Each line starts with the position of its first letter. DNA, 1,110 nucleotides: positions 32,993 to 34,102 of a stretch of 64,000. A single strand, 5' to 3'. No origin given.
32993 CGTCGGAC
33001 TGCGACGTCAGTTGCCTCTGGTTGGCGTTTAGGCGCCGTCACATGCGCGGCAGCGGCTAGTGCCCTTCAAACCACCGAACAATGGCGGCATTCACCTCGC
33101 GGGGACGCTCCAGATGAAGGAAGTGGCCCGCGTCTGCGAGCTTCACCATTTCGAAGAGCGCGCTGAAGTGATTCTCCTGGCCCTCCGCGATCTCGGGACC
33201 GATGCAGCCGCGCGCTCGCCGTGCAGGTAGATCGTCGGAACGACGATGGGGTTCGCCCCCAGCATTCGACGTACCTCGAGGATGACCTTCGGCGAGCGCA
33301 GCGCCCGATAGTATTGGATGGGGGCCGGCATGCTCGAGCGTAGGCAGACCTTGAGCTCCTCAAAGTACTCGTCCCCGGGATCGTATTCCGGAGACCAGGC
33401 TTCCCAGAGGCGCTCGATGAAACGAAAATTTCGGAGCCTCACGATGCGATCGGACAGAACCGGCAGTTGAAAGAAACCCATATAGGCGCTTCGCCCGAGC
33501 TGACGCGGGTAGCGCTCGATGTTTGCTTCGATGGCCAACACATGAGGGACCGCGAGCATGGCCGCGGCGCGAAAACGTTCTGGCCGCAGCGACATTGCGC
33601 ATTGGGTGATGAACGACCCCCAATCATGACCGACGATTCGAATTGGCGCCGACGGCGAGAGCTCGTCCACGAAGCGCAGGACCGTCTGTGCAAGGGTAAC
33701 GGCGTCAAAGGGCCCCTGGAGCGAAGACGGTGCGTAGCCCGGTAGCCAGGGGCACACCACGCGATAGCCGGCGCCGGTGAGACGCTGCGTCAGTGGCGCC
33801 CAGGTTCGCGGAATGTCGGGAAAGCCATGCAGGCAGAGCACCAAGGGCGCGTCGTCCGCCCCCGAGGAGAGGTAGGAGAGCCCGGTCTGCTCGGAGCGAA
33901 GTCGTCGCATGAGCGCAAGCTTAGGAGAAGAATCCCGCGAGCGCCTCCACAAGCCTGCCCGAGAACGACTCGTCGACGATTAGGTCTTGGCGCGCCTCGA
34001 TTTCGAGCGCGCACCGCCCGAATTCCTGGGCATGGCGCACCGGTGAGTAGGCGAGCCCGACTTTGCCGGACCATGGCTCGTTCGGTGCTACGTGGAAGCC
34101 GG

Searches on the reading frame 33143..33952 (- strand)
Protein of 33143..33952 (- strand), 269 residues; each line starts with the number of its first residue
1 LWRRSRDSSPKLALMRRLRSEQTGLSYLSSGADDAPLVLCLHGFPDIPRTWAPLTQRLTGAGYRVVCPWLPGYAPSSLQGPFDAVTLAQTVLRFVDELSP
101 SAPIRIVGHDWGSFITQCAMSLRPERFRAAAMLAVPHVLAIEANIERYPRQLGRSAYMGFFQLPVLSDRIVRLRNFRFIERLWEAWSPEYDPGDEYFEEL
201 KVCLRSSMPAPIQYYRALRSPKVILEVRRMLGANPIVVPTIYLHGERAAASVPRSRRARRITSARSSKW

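Call 69: search_protein_families(library=pfam, proteins=[window:33143-33952:-], max_evalue=0.001)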
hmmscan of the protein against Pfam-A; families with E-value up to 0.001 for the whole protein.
window:33143-33952:- (269 aa): 3 families
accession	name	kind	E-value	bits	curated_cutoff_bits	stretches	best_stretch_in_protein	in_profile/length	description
PF00561.26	Abhydrolase_1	-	2.6e-14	53.9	25.8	1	36-143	1-112/245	alpha/beta hydrolase fold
PF12697.13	Abhydrolase_6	-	7.2e-11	43.6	26.3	1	38-211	1-150/217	Alpha/beta hydrolase family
PF12146.15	Hydrolase_4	-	5.8e-05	22.9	27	1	37-140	6-113/239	Serine aminopeptidase, S33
